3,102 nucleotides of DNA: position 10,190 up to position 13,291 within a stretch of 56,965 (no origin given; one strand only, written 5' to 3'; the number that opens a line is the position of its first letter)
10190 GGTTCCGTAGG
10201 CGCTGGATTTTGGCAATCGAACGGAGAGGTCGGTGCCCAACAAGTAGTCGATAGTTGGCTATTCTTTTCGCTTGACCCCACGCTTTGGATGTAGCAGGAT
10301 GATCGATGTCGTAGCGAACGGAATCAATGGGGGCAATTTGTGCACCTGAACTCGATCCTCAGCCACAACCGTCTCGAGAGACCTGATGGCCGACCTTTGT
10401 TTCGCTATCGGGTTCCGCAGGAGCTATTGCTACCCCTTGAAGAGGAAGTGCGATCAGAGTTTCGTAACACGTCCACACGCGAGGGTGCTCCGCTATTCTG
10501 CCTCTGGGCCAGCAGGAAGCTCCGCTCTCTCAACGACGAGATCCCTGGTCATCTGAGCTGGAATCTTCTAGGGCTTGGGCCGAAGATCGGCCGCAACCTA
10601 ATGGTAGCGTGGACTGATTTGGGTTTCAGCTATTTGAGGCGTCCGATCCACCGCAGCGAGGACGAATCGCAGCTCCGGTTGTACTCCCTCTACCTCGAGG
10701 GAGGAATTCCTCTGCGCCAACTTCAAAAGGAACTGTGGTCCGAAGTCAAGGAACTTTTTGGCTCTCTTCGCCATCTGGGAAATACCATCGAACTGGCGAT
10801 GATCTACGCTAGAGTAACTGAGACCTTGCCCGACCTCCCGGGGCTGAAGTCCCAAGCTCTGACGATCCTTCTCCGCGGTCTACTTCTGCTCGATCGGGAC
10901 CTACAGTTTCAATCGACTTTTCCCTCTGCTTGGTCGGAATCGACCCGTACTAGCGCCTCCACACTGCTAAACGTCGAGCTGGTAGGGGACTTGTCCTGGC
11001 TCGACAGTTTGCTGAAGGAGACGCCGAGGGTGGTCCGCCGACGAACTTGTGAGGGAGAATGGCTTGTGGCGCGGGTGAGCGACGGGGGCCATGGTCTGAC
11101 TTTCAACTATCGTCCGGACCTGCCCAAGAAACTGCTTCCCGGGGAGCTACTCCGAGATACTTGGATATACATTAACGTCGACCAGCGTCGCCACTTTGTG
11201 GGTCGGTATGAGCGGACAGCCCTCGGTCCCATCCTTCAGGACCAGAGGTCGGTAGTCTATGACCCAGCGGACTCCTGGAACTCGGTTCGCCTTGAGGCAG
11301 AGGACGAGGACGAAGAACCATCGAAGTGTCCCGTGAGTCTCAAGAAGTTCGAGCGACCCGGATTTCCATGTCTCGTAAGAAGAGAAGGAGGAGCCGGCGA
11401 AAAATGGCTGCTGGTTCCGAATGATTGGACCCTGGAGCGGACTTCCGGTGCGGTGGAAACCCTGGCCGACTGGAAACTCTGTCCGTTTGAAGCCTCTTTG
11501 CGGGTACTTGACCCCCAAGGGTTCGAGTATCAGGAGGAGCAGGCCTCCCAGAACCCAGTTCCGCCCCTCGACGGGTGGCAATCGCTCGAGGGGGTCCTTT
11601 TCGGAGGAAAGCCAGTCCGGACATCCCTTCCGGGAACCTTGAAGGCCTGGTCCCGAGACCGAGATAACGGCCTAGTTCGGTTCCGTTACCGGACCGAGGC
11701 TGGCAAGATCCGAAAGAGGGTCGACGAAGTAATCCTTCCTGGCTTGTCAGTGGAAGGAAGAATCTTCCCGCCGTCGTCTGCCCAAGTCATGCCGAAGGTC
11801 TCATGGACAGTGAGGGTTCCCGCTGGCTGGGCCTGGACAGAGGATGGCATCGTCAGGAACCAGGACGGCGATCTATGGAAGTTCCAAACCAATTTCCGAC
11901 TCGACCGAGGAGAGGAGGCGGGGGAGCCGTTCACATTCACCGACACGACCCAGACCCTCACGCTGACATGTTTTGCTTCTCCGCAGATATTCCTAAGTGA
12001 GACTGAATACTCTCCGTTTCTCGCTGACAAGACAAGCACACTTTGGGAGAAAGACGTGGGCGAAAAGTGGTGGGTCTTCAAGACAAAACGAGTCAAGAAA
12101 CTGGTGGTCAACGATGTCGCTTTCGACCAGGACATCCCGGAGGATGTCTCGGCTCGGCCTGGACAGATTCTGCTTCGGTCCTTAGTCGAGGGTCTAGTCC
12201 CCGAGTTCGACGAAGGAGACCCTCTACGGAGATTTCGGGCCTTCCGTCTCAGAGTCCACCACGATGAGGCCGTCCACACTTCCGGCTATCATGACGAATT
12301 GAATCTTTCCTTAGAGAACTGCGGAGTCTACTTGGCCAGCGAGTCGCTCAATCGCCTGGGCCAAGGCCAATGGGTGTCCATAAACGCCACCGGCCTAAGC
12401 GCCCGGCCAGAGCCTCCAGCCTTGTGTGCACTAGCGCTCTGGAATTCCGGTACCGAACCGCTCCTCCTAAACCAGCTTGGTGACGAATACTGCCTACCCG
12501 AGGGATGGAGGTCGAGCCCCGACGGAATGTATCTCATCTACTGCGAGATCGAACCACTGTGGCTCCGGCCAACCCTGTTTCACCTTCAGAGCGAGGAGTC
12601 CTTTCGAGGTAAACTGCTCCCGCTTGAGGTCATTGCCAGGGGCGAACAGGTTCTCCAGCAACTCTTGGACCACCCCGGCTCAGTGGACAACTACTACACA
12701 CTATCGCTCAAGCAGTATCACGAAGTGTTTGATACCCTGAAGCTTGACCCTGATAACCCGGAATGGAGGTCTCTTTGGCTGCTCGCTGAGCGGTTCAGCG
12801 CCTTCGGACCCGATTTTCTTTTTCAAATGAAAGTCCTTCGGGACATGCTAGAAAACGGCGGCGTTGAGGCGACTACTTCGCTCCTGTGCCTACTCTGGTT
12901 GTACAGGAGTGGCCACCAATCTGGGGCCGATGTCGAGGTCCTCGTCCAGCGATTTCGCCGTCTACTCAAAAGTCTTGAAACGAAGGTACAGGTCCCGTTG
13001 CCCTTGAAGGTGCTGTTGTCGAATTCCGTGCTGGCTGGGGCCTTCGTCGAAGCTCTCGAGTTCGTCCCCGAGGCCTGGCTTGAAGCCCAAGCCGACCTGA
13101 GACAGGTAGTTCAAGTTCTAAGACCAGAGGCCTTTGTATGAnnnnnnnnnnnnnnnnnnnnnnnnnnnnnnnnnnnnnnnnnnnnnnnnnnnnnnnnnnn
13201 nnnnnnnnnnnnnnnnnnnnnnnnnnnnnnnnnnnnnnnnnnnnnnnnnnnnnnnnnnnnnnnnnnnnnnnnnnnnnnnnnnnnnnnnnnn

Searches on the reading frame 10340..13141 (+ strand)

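Call 10: search_protein_families(library=pfam, proteins=[window:10340-13141:+], max_evalue=0.01)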
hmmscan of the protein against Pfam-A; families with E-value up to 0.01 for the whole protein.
window:10340-13141:+ (933 aa): 0 families

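Call 15: search_protein_families(library=pfam, proteins=[window:10340-13141:+], max_evalue=0.001)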
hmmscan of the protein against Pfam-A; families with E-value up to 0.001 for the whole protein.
window:10340-13141:+ (933 aa): 0 families

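Call 67: search_protein_families(library=padloc, proteins=[window:10340-13141:+], max_evalue=0.001)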
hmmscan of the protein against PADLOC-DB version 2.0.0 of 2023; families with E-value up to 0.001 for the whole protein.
window:10340-13141:+ (933 aa): 3 families
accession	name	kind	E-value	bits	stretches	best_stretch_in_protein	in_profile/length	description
PDLC00039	DruH3|DruH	-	1.1e-11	41.5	1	3-129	71-199/1142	Unknown function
PDLC00049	DruH3|DruH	-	1.3e-07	27.8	1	3-131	16-149/1100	Unknown function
PDLC00050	DruH3|DruH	-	1.5e-07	27.7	1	8-131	15-140/1101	Unknown function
